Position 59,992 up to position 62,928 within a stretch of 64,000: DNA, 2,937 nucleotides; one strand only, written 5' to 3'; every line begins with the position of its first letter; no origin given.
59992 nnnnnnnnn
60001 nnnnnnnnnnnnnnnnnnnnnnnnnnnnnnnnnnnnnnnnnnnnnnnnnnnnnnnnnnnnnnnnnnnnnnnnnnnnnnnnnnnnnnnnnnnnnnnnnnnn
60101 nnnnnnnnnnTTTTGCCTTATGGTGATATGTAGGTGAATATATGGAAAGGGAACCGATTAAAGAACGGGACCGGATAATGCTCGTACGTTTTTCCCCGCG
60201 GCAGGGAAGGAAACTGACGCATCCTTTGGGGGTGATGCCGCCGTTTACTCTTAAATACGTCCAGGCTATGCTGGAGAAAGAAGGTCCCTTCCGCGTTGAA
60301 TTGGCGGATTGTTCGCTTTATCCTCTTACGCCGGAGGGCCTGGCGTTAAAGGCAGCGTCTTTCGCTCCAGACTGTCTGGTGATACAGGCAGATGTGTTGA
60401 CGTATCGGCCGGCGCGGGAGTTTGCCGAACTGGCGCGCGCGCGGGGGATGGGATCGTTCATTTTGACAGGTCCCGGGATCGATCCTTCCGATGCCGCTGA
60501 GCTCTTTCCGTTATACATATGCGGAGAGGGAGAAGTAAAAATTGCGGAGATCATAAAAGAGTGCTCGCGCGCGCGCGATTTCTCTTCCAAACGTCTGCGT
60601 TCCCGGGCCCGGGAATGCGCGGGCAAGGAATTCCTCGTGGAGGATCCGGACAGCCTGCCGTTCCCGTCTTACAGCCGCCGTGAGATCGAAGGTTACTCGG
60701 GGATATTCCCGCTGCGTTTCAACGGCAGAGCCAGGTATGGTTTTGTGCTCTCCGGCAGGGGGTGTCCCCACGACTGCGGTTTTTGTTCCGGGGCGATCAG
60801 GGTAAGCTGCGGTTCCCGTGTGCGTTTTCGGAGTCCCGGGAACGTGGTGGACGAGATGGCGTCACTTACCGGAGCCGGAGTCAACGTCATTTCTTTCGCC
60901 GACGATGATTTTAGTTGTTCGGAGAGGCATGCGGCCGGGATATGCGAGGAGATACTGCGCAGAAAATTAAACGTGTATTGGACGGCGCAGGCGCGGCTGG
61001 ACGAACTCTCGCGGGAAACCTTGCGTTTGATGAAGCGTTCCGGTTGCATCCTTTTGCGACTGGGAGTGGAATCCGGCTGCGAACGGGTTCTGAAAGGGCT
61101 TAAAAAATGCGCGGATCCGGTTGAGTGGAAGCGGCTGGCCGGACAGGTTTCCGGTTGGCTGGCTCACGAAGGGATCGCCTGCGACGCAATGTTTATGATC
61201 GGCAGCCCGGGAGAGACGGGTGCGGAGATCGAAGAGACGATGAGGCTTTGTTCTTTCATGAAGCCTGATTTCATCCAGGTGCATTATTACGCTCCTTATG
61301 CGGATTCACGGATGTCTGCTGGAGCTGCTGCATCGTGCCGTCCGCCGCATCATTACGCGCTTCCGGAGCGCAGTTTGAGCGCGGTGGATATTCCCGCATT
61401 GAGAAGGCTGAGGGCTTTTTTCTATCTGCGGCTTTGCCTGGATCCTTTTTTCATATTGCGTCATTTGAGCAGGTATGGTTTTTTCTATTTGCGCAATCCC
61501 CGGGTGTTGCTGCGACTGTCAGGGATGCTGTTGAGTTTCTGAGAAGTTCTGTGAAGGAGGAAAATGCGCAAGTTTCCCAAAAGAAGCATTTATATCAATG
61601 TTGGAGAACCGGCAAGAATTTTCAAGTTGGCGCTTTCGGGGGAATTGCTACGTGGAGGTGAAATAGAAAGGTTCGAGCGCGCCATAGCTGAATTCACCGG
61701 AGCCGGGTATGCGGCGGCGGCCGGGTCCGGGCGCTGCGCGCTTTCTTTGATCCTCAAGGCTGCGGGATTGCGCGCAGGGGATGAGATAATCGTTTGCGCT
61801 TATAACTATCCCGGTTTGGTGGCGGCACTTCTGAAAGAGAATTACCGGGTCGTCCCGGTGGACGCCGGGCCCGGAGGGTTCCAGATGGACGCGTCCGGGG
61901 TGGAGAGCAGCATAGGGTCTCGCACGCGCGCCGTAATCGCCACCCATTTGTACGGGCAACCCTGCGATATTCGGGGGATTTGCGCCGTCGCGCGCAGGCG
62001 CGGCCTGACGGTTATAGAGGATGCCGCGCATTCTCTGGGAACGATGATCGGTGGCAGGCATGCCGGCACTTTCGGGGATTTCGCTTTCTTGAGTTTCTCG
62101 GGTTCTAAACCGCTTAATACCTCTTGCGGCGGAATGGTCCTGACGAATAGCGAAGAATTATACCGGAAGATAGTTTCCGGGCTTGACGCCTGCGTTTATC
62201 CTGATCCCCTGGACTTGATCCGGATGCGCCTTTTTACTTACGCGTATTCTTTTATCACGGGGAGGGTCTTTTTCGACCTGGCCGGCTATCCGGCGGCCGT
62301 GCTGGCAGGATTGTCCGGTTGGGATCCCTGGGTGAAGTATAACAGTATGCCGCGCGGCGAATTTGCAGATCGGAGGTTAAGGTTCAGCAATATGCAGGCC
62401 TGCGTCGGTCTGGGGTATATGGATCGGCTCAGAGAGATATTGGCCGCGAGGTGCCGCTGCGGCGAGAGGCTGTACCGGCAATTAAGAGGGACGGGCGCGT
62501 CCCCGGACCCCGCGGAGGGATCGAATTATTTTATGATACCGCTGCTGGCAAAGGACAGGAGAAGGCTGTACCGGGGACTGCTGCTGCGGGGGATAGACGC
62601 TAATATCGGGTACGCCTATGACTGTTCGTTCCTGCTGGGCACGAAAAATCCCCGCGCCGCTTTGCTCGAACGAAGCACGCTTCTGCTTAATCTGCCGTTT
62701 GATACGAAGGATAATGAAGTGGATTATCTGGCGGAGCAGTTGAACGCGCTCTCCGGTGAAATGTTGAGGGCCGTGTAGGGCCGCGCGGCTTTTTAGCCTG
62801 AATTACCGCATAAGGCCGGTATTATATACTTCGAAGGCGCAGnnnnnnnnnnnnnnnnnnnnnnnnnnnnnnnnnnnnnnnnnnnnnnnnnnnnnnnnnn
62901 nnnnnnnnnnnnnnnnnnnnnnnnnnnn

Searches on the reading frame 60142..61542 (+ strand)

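Call 77: search_protein_families(library=pfam, proteins=[window:60142-61542:+], max_evalue=0.001)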
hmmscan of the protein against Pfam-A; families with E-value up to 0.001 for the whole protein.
window:60142-61542:+ (466 aa): 2 families
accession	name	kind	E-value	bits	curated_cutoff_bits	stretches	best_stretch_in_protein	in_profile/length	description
PF04055.27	Radical_SAM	-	5e-14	53.3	29.5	1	204-370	3-166/166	Radical SAM superfamily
PF02310.24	B12-binding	-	6.6e-05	23.2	32.1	1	29-137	9-120/121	B12 binding domain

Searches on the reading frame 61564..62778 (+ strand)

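Call 77: search_protein_families(library=pfam, proteins=[window:61564-62778:+], max_evalue=0.001)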
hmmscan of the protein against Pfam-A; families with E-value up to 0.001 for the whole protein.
window:61564-62778:+ (404 aa): 4 families
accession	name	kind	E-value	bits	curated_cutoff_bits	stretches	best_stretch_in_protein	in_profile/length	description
PF01041.23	DegT_DnrJ_EryC1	-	2e-56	192.2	19.8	1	21-203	13-195/360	DegT/DnrJ/EryC1/StrS aminotransferase family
PF00155.27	Aminotran_1_2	-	2.1e-05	24.3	19.7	1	35-160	45-192/361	Aminotransferase class I and II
PF01053.26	Cys_Met_Meta_PP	-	4.2e-05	22.7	27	1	36-156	56-176/381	Cys/Met metabolism PLP-dependent enzyme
PF00266.25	Aminotran_5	-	0.00054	19.5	21.5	1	54-184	69-202/371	Aminotransferase class-V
